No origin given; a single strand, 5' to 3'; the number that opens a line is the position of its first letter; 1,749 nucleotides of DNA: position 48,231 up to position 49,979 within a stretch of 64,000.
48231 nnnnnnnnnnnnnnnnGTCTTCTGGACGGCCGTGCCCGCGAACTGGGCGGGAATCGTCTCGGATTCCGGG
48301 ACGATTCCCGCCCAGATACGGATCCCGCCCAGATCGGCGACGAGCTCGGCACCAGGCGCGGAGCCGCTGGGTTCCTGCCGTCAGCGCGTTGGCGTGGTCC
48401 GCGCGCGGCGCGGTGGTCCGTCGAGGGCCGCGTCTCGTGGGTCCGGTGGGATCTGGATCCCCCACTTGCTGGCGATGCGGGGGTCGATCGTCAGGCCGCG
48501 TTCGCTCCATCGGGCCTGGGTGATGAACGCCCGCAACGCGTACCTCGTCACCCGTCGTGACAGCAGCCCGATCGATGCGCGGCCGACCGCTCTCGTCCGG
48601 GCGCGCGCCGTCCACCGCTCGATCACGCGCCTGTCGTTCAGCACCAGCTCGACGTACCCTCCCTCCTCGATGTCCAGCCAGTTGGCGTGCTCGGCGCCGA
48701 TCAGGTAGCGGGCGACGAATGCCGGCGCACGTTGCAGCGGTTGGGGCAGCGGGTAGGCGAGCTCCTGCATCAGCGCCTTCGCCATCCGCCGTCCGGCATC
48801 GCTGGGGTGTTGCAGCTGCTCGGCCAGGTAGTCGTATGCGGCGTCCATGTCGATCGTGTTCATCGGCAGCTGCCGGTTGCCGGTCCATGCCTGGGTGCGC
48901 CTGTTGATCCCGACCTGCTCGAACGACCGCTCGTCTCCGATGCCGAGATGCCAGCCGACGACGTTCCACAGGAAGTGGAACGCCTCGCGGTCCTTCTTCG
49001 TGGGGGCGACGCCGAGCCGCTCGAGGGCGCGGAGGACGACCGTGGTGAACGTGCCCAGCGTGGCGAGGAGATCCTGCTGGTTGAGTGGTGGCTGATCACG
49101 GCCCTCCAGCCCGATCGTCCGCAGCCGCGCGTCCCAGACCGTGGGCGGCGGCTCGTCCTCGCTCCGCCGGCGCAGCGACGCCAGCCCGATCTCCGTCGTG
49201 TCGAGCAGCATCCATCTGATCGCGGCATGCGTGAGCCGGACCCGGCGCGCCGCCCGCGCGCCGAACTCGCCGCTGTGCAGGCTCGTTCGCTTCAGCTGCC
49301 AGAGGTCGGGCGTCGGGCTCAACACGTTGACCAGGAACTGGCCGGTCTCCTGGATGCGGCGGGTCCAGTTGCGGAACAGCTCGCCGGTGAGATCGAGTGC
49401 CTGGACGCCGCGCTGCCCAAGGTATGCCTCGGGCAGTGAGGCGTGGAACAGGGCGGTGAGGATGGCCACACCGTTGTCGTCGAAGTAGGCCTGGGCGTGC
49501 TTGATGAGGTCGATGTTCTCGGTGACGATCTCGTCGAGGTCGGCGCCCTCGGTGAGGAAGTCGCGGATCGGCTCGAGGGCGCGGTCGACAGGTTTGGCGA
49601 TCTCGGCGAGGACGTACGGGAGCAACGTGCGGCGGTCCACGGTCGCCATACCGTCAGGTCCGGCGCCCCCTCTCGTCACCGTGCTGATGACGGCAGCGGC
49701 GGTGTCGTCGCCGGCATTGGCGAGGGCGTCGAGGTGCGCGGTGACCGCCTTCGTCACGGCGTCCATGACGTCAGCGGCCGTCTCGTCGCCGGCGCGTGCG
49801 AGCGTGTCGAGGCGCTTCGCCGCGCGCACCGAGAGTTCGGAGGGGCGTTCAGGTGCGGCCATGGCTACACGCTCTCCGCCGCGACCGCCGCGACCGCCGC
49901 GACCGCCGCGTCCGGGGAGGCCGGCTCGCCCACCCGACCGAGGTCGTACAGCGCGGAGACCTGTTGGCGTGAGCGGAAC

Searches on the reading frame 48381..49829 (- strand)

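Call 21: search_protein_families(library=pfam, proteins=[window:48381-49829:-], max_evalue=0.00001)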
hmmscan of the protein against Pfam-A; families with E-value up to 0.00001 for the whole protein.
window:48381-49829:- (482 aa): 1 family
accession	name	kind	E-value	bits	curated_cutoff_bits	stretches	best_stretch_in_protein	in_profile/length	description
PF09995.15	MPAB_Lcp_cat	-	3.1e-09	37.6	23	1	150-387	36-212/231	ER-bound oxygenase mpaB/B'/Rubber oxygenase, catalytic domain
